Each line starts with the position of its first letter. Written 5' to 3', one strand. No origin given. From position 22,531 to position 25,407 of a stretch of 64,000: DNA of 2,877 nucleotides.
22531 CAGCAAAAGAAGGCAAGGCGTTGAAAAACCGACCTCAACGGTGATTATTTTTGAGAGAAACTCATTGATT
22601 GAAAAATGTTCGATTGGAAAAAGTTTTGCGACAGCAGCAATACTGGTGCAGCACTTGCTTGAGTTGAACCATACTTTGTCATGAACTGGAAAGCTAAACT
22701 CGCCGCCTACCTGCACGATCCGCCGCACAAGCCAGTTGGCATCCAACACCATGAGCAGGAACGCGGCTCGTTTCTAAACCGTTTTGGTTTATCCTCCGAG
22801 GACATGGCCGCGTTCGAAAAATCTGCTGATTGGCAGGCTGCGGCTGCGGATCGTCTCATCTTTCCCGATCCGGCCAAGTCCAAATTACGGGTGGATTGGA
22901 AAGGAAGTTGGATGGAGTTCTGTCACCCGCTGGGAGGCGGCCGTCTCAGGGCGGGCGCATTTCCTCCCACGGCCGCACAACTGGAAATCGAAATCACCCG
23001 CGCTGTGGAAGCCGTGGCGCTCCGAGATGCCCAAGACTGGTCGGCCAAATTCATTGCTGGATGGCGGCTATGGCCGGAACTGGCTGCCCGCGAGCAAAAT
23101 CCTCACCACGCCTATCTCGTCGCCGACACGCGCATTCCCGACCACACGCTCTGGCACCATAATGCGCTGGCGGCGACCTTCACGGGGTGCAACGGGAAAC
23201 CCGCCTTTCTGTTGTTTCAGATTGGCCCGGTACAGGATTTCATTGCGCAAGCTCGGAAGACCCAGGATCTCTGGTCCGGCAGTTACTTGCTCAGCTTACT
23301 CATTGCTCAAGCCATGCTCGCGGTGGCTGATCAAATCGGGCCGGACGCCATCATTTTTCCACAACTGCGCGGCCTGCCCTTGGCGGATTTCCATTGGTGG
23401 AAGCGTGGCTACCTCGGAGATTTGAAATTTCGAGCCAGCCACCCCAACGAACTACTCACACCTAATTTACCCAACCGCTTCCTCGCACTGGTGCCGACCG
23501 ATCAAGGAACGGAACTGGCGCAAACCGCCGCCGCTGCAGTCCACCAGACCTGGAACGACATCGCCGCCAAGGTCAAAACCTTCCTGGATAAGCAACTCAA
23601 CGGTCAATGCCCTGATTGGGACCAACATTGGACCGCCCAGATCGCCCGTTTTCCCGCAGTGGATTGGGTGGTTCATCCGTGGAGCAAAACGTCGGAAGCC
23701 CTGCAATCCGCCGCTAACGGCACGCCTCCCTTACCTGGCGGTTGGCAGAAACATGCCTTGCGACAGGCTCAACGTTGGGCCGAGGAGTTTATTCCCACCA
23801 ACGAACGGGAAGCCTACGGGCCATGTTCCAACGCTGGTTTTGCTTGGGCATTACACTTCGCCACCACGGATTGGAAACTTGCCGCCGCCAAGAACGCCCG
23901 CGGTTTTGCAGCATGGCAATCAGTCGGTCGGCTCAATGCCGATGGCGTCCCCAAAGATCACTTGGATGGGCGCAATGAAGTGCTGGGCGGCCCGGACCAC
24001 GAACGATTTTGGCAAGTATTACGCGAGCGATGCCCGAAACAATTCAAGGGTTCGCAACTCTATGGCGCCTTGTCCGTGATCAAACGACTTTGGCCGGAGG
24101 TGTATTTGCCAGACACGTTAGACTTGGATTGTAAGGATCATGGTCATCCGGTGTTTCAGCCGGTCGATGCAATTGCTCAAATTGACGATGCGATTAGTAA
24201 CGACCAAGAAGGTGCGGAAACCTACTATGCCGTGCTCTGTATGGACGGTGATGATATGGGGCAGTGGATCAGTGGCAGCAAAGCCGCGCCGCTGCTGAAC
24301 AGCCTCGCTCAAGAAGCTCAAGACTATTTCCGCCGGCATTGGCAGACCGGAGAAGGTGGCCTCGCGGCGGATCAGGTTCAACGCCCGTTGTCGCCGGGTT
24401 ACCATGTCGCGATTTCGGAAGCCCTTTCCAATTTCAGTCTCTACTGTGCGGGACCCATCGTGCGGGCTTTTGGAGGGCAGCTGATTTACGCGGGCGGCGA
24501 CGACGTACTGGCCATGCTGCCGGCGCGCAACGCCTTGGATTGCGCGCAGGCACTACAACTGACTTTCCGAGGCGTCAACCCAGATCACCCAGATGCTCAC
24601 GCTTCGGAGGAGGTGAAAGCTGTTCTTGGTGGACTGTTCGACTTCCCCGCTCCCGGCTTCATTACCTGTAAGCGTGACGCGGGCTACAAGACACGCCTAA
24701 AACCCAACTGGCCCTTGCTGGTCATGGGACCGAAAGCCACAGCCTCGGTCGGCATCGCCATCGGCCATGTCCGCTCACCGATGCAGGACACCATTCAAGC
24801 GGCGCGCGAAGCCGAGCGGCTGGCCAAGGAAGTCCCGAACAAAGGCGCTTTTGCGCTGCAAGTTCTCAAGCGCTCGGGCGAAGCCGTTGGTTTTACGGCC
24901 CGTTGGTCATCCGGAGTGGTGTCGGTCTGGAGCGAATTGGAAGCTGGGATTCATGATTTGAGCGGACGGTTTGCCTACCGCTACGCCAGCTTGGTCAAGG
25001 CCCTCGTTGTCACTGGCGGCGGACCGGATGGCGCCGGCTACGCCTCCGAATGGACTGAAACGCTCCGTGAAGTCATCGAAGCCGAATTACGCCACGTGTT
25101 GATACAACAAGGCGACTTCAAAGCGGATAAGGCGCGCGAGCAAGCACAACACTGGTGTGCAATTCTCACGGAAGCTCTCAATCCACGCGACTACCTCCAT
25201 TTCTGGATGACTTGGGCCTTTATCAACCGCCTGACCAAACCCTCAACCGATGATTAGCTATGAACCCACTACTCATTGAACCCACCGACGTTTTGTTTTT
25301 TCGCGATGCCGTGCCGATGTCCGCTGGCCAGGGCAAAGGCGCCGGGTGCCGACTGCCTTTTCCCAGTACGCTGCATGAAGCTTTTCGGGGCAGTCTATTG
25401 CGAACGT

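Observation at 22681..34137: Type III-B-like CRISPR-Cas island with a cyclase-competent Cas10 but no Cas7 backbone, Cas11, Cas6 or Cas2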

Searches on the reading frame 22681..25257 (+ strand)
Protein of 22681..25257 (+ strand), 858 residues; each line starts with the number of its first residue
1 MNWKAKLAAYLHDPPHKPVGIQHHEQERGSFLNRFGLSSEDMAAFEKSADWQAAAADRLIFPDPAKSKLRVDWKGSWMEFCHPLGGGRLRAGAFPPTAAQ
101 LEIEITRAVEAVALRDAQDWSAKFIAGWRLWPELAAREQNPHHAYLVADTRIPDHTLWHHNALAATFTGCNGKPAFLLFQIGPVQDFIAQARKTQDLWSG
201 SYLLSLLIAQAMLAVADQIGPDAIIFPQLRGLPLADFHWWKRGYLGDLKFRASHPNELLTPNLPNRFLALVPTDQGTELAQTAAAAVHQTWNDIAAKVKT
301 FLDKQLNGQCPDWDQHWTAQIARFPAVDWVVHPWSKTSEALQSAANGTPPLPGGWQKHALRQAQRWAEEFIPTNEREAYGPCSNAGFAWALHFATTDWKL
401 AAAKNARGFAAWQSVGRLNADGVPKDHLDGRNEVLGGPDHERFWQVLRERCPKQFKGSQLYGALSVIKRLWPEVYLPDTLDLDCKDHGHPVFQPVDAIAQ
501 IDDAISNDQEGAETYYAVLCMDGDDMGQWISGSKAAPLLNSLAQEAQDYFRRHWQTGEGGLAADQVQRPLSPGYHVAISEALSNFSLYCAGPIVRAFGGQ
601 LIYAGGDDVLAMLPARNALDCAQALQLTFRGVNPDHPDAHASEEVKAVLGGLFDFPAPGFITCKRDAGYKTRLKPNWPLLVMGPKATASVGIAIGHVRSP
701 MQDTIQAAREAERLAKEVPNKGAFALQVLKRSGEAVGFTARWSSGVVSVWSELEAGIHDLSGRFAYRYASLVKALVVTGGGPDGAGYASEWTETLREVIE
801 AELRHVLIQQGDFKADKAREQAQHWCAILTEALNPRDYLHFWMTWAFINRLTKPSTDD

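Call 5: search_protein_families(library=ncbifam, proteins=[window:22681-25257:+], max_evalue=0.01)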
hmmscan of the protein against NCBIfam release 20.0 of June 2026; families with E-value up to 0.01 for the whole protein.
window:22681-25257:+ (858 aa): 2 families
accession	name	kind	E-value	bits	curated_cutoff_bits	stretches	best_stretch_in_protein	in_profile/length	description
TIGR02577.1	cas_TM1794_Cmr2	equivalog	2.2e-66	224.8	79.4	2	512-717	356-510/510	type III-B CRISPR-associated protein Cas10/Cmr2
TIGR02578.2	cas_TM1811_Csm1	equivalog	0.00036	19.3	170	0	684-726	601-644/753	type III-A CRISPR-associated protein Cas10/Csm1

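Call 6: search_protein_families(library=pfam, proteins=[window:22681-25257:+], max_evalue=0.01)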
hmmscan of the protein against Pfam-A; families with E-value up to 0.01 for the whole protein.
window:22681-25257:+ (858 aa): 2 families
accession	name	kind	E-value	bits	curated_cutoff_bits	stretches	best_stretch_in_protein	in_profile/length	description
PF12469.13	Cmr2_N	-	9.8e-32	109.8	25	1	177-295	2-110/111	CRISPR-associated protein Cmr2, N-terminal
PF22335.1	Cas10-Cmr2_palm2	-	9.4e-26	90.9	27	2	515-640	1-94/133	Cas10/Cmr2, second palm domain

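Call 7: find_related_loci(query=window:22681-25257:+, collection=genome_contigs, flank=10000)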
Query window:22681-25257:+ (858 aa) in genome_contigs; peptide patterns used: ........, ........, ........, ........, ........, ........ (x = any residue, [..] = any of these).
33 stretches matched a pattern; 26 encode a relative of the query (tblastn E <= 1e-3); 26 distinct loci.
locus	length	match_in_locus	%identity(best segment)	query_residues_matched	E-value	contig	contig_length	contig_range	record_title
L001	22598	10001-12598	70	2-856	0e+0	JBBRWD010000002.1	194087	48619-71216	MAG: Limisphaerales bacterium isolate La4_concoct.005 La4_concoct.005_K_953919_L_194087_cov_48.5219, whole genome shotgu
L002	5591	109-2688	68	2-858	0e+0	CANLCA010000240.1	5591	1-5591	MAG: Verrucomicrobiales bacterium isolate TH-Jun18-99 genome assembly, contig: TH-Jun18-C34314, whole genome shotgun seq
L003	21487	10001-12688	64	2-857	0e+0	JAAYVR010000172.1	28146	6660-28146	MAG: Verrucomicrobia bacterium isolate AS27yjCOA_75 110932_AS27, whole genome shotgun sequence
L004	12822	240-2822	66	2-853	0e+0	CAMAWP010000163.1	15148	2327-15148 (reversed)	MAG: Akkermansia muciniphila isolate MaH-09apr19-44 genome assembly, contig: MaH-09apr19-C9788, whole genome shotgun seq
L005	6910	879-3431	65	3-850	0e+0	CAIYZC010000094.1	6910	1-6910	MAG: uncultured Pedosphaera sp. isolate Umea_bin-10158 genome assembly, contig: bin-10158:094/870, whole genome shotgun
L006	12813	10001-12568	74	3-855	0e+0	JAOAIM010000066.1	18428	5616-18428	MAG: Verrucomicrobiia bacterium isolate SKW90 NODE_66_length_18428_cov_4.165441, whole genome shotgun sequence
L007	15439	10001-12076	70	3-655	0e+0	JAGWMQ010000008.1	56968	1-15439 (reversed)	MAG: Verrucomicrobiota bacterium isolate REEB211 contig-150_786, whole genome shotgun sequence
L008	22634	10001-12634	54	3-853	0e+0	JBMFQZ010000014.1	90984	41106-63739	MAG: Verrucomicrobiia bacterium isolate KM4344-28 NODE_14_length_90984_cov_6.827736, whole genome shotgun sequence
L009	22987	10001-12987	58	1-857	0e+0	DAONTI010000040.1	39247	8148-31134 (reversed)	MAG TPA_asm: Verrucomicrobiota bacterium isolate AMR_MDS_4256 NODE_1140_length_39247_cov_26.405746, whole genome shotgun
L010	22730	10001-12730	51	1-851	0e+0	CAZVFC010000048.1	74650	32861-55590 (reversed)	MAG TPA_asm: uncultured Verrucomicrobiota bacterium isolate binchicken_co66_227 genome assembly, contig: NODE_666_length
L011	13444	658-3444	49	2-858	0e+0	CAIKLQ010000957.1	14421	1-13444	MAG: uncultured Verrucomicrobia bacterium isolate KTt_bin-1485 genome assembly, contig: bin-1485:0957/1053, whole genome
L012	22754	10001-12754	50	3-855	0e+0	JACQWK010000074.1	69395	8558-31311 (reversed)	MAG: Verrucomicrobia bacterium isolate NC_groundwater_1487_Ag_S-0.65um_59_29 S_p65_S5_coassembly_k141_377531, whole geno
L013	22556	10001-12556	49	3-852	0e+0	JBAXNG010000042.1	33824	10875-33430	MAG: Verrucomicrobiota bacterium isolate ELA473 MAG473_42, whole genome shotgun sequence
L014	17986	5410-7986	49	3-852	0e+0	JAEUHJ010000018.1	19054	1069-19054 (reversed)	MAG: Verrucomicrobiaceae bacterium isolate new MAG-14 k141_2766795, whole genome shotgun sequence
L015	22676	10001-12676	49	3-856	0e+0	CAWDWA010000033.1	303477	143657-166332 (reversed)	MAG: uncultured Verrucomicrobiae bacterium isolate MFD05684.bin.1.321 genome assembly, contig: contig_6938, whole genome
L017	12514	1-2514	48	24-856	0e+0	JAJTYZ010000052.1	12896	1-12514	MAG: Chthoniobacterales bacterium isolate DTUVER2 52-Genome52, whole genome shotgun sequence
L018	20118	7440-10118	47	1-854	0e+0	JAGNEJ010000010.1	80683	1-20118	MAG: Verrucomicrobiales bacterium isolate Gw_Inlet_bin_196 Gw_Inlet_85_length_80683_cov_4.939222, whole genome shotgun s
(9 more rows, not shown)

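Call 20: search_protein_families(library=pfam, proteins=[L008:17325-18596:+, L008:18709-19818:+, L013:17246-18532:+, L018:16878-18713:+, L013:20916-21263:+, L017:8379-8621:+, L004:8752-9945:+], max_evalue=0.05)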
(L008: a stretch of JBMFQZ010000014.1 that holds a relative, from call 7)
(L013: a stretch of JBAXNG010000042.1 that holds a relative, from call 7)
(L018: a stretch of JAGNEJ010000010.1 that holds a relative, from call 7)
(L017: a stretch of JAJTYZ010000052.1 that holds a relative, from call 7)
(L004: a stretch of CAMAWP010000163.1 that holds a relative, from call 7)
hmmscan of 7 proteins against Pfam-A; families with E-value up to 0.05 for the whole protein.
L008:17325-18596:+ (423 aa): 6 families
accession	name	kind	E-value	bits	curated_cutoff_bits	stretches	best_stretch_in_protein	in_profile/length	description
PF09670.15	Cas_Cas02710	-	1.8e-24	86.7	27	1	251-403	3-150/153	Csm6 HEPN domain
PF22205.1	Csm6_6H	-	3.9e-07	30.5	27.6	1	157-221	1-65/93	Csm6 6H domain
PF23400.1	CARF_Card1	-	0.0011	19.4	24.6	1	22-121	14-112/146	Card1 CARF domain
PF09651.16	Cas_APE2256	-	0.0017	18.6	24.8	1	32-126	24-122/136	CRISPR-associated protein (Cas_APE2256)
PF19810.5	HFX_2341_N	-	0.0068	17.3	30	1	10-120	14-109/120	HFX_2341-like, N-terminal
PF24575.1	TPR_Slam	-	0.012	16.5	35.2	0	194-235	45-86/104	Surface lipoprotein assembly modifier, N-terminal TPR repeats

L008:18709-19818:+ (369 aa): 3 families
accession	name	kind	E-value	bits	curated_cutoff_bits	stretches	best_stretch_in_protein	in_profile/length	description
PF23400.1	CARF_Card1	-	4.8e-08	33.6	24.6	1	3-131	2-131/146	Card1 CARF domain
PF08378.17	NERD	-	0.0024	18.8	22.1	1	227-287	18-73/111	Nuclease-related domain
PF09002.17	Card1_endonuc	-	0.038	14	26.4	0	252-289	45-83/136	Card1-like, endonuclease domain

L013:17246-18532:+ (428 aa): 2 families
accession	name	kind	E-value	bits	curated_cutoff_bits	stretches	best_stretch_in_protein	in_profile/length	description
PF23400.1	CARF_Card1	-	1.4e-10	41.8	24.6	1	23-134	2-118/146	Card1 CARF domain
PF09002.17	Card1_endonuc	-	1.7e-06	28.1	26.4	1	303-420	5-121/136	Card1-like, endonuclease domain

L018:16878-18713:+ (611 aa): 2 families
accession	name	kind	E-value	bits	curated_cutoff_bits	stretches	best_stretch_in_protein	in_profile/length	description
PF00962.28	A_deaminase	-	1.9e-37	129.5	27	1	251-604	1-328/330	Adenosine deaminase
PF09623.16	Cas_NE0113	-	8.4e-09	36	23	1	24-141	17-146/208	CRISPR-associated protein NE0113 (Cas_NE0113)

L013:20916-21263:+ (115 aa): 1 family
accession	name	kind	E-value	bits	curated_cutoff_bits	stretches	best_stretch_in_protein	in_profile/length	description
PF09827.14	CRISPR_Cas2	-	1e-19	70.9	23.8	1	25-97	1-73/74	CRISPR associated protein Cas2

L017:8379-8621:+ (80 aa): 1 family
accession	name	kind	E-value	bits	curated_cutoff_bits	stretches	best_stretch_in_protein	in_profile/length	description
PF09620.15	Cas_csx3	-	9.8e-07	29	21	1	31-79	21-69/78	CRISPR-associated protein (Cas_csx3)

L004:8752-9945:+ (397 aa): 0 families

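Call 32: search_solved_structures(query=window:22681-25257:+, max_evalue=0.001, show_alignments=2)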
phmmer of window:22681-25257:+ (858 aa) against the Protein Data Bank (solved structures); distinct sequences matched with E-value up to 0.001: 9.
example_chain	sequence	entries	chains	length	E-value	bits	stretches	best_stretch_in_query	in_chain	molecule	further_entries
9l7c_B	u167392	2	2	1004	5.5e-50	173.4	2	146-280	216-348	GGDEF domain-containing protein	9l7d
9x25_B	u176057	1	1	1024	6.2e-50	173.2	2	146-280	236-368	GGDEF domain-containing protein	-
4w8y_A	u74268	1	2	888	7.5e-46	159.7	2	143-278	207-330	CRISPR system Cmr subunit Cmr2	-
4doz_A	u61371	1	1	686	2.7e-41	144.6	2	148-278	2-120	Putative uncharacterized protein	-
3w2v_A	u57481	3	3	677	4.7e-36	127.3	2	161-278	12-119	CRISPR system Cmr subunit Cmr2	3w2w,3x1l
3ung_C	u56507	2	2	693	1.1e-35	126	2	168-278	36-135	Cmr2dHD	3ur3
4h4k_C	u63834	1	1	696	1.9e-35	125.3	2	512-629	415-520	CRISPR system Cmr subunit Cmr2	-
9arw_A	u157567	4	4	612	8.2e-19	70.2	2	159-229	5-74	Type III-B CRISPR-associated protein Cas10/Cmr2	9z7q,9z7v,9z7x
6s6b_K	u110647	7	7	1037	9.5e-17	63.4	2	147-232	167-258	CRISPR-associated protein, Cmr2 family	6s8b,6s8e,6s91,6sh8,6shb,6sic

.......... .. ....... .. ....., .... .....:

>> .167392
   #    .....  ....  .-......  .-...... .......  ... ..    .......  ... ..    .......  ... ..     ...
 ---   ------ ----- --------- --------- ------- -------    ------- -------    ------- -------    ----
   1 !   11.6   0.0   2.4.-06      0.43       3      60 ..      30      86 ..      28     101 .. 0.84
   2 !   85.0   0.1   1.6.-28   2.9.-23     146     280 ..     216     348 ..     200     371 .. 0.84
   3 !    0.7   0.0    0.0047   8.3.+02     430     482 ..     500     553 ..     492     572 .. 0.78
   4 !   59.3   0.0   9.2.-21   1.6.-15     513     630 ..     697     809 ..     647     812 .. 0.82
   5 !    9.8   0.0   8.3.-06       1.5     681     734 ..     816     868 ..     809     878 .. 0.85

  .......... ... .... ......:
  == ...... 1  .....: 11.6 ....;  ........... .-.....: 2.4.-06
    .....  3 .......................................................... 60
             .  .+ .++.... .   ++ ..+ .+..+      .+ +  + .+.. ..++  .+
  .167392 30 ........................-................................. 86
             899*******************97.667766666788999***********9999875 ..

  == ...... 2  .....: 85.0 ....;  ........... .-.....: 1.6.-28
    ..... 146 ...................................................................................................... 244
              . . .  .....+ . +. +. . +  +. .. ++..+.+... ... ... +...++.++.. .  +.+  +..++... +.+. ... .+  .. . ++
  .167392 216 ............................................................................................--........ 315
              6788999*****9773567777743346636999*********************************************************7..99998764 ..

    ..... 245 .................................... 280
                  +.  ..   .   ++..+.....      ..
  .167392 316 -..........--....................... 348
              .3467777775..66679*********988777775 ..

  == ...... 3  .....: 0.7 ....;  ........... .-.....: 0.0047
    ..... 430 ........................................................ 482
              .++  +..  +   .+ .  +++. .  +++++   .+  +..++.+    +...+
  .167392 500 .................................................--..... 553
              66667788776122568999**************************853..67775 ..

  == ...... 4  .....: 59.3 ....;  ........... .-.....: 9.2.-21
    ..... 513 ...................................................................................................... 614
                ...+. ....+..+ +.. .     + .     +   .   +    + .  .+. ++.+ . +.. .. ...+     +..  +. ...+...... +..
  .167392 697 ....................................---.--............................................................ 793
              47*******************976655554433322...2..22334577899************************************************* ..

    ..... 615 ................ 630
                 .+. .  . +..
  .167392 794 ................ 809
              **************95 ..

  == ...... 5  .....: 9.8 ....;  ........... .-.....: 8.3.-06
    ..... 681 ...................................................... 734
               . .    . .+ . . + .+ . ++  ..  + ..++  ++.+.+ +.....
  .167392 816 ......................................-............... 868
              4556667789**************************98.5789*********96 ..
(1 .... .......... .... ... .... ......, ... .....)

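Call 35: search_protein_families(library=padloc, alignment_id=A2, max_evalue=0.001)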
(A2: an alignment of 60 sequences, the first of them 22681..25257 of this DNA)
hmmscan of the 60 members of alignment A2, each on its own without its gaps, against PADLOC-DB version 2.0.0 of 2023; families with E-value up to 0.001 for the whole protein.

A. member 1, window:22681-25257:+ (858 aa): 12 families
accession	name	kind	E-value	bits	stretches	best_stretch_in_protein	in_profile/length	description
PDLC01292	Cas10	-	5.1e-88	294.2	1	176-725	2-387/387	CAS-III; effector_LS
PDLC01422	Cas10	-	4.3e-78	261.6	1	173-836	1-501/519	CAS-III; effector_LS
PDLC02052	Cas10b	-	7.5e-71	237.6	2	3-483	4-457/875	-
PDLC00917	Cas10b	-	5.8e-67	224.8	2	512-717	356-510/510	"CRISPR-associated protein Cas10/Cmr2, subtype III-B"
PDLC01444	Cas10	-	1.9e-55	186.9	2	3-293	5-205/605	CAS-III; effector_LS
PDLC02054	Cas10b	-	4e-55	185.7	3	510-631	272-357/537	-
PDLC01651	Cas10b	-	4.8e-33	111.9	1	177-295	2-112/113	CAS-III-B; effector_LS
PDLC00920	Cas10b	-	8.7e-29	98.4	1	176-297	3-115/116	Cas10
PDLC02051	Cas10b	-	2e-16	58.3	2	596-743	285-391/479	-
PDLC01529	Cas10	-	9.1e-10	36.4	1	600-718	253-325/370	CAS-III; effector_LS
PDLC00919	Cas10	-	1.7e-09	35.3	1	601-718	289-367/414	Cas10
PDLC02055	Cas10b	-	1.1e-08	32.3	0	685-739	310-364/487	-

B. families by the number of members that match (of 60 scanned): 140 families (the first 25 are shown)
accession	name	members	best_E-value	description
PDLC04055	PD-T4-6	3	9.9e-38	-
PDLC01292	Cas10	1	5.1e-88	CAS-III; effector_LS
PDLC01422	Cas10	1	4.3e-78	CAS-III; effector_LS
PDLC01608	Cas1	1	4.8e-78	"CAS-I,CAS-II,CAS-III,CAS-IV,CAS-V,CAS-VI; acquisition_1"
PDLC01248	Cas1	1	7.1e-76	"CAS-I,CAS-II,CAS-III,CAS-IV,CAS-V,CAS-VI; acquisition_1"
PDLC02052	Cas10b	1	7.5e-71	-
PDLC00928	Cas1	1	8.6e-71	Cas1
PDLC00927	Cas1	1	5.4e-69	CRISPR-associated endonuclease Cas1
PDLC00917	Cas10b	1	5.8e-67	"CRISPR-associated protein Cas10/Cmr2, subtype III-B"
PDLC02025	Cas1d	1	1.1e-65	-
PDLC04042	PD-T4-6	1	9e-63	-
PDLC01449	Cas1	1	9.8e-61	"CAS-I,CAS-II,CAS-III,CAS-IV,CAS-V,CAS-VI; acquisition_1"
PDLC04060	PD-T4-6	1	1.6e-59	-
PDLC01743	Cas1c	1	1.5e-58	-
PDLC01747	Cas1g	1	3.2e-57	-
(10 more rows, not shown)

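Call 36: search_protein_families(library=pfam, alignment_id=A2, max_evalue=0.00001)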
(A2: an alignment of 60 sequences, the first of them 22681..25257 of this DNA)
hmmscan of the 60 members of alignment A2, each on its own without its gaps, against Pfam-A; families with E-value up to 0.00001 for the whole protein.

A. member 1, window:22681-25257:+ (858 aa): 2 families
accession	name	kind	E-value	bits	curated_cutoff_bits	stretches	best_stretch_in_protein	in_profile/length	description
PF12469.13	Cmr2_N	-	9.8e-32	109.8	25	1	177-295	2-110/111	CRISPR-associated protein Cmr2, N-terminal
PF22335.1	Cas10-Cmr2_palm2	-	9.4e-26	90.9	27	1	515-640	1-94/133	Cas10/Cmr2, second palm domain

B. families by the number of members that match (of 60 scanned): 69 families (the first 25 are shown)
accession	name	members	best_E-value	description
PF06182.17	ABC2_membrane_6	2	1.9e-47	ABC-2 family transporter protein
PF02585.22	PIG-L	2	1.1e-22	GlcNAc-PI de-N-acetylase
PF00072.30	Response_reg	2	6.1e-22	Response regulator receiver domain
PF00920.27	ILVD_EDD_N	1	9.1e-127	Dihydroxy-acid/6-phosphogluconate dehydratase N-terminal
PF13292.11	DXP_synthase_N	1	8.5e-104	1-deoxy-D-xylulose-5-phosphate synthase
PF00113.28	Enolase_C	1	2.2e-94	Enolase, C-terminal TIM barrel domain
PF01867.21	Cas_Cas1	1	4e-77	CRISPR associated protein Cas1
PF01032.23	FecCD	1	1.1e-75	FecCD transport family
PF24877.1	ILV_EDD_C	1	2.1e-75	Dihydroxy-acid/6-phosphogluconate dehydratase C-terminal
PF02621.19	VitK2_biosynth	1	9.2e-74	Menaquinone biosynthesis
PF05193.26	Peptidase_M16_C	1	2.3e-72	Peptidase M16 inactive domain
PF00795.27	CN_hydrolase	1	2.2e-63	Carbon-nitrogen hydrolase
PF01557.24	FAA_hydrolase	1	8e-60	Fumarylacetoacetate (FAA) hydrolase C-terminal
PF11138.13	DUF2911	1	1.9e-58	Protein of unknown function (DUF2911)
PF07690.21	MFS_1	1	5.2e-51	Major Facilitator Superfamily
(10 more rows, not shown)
